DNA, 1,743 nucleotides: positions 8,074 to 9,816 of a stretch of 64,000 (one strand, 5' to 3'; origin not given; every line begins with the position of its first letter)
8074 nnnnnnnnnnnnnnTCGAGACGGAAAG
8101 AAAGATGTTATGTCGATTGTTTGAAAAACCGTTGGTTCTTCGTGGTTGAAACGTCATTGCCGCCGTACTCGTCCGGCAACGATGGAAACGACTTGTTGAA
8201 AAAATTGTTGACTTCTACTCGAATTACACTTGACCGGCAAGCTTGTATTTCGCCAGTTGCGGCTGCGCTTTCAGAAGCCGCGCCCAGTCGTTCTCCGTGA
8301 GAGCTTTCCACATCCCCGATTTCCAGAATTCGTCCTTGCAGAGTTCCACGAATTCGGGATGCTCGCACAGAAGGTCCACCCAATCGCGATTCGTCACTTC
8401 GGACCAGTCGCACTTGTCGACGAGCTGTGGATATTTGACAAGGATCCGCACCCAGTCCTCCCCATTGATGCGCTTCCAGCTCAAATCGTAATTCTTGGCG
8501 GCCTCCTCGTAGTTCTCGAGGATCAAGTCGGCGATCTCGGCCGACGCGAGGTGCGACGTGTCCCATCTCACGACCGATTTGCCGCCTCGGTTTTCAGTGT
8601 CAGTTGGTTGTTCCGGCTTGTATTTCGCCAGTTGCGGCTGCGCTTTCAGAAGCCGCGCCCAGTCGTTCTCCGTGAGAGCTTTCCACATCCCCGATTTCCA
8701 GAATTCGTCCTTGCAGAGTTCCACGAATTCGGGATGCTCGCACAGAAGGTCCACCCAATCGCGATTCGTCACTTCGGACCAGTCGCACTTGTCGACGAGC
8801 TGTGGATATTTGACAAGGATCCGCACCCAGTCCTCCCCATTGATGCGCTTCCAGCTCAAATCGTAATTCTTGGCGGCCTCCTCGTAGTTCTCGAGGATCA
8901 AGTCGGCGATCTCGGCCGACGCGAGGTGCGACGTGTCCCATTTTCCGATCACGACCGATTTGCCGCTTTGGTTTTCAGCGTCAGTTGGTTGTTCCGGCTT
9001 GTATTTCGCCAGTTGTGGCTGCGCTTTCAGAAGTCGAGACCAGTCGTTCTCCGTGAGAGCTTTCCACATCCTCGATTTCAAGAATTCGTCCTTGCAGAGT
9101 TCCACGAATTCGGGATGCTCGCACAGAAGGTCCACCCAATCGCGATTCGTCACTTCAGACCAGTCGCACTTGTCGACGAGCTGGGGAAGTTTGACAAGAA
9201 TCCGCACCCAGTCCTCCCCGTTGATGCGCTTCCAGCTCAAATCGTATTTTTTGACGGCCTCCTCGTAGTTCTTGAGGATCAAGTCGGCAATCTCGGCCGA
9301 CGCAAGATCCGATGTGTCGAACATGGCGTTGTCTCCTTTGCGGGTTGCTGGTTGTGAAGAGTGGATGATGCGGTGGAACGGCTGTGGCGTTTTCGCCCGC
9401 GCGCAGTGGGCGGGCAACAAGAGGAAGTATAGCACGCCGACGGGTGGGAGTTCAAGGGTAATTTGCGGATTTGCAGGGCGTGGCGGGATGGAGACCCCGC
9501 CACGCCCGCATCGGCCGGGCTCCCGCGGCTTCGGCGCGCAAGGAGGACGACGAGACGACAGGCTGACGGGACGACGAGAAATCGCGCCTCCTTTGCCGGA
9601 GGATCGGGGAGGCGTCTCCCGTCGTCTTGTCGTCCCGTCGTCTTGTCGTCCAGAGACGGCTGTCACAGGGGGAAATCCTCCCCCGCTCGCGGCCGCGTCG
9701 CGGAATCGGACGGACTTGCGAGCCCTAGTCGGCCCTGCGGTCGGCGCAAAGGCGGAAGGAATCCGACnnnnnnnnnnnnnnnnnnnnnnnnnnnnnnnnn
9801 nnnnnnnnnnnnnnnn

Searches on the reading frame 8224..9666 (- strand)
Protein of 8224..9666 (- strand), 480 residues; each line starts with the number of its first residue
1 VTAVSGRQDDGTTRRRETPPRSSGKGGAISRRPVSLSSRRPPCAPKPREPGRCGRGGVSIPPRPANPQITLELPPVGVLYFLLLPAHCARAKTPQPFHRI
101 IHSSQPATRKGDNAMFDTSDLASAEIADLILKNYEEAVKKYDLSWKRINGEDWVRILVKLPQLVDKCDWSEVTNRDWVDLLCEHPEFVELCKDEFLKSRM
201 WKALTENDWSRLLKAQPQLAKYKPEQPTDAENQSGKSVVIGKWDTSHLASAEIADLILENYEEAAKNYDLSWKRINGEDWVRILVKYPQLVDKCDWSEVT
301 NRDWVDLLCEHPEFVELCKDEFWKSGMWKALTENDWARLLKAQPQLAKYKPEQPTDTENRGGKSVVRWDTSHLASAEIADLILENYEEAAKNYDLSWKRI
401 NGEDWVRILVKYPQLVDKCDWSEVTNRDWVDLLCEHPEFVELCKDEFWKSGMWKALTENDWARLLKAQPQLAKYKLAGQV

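Call 82: search_protein_families(library=pfam, proteins=[window:8224-9666:-], max_evalue=0.001)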
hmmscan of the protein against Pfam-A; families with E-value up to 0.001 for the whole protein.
window:8224-9666:- (480 aa): 4 families
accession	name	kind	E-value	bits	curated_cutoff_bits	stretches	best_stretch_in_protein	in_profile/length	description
PF09349.15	OHCU_decarbox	-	2.3e-06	28.7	24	0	199-233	43-77/155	OHCU decarboxylase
PF07508.19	Recombinase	-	6.6e-06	26.7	21.1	0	271-301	67-97/102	Recombinase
PF13371.12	TPR_9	-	5e-05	23.7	35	0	330-361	5-36/73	Tetratricopeptide repeat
PF20098.4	DUF6488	-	0.00045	20.6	27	0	118-152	34-68/110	Family of unknown function (DUF6488)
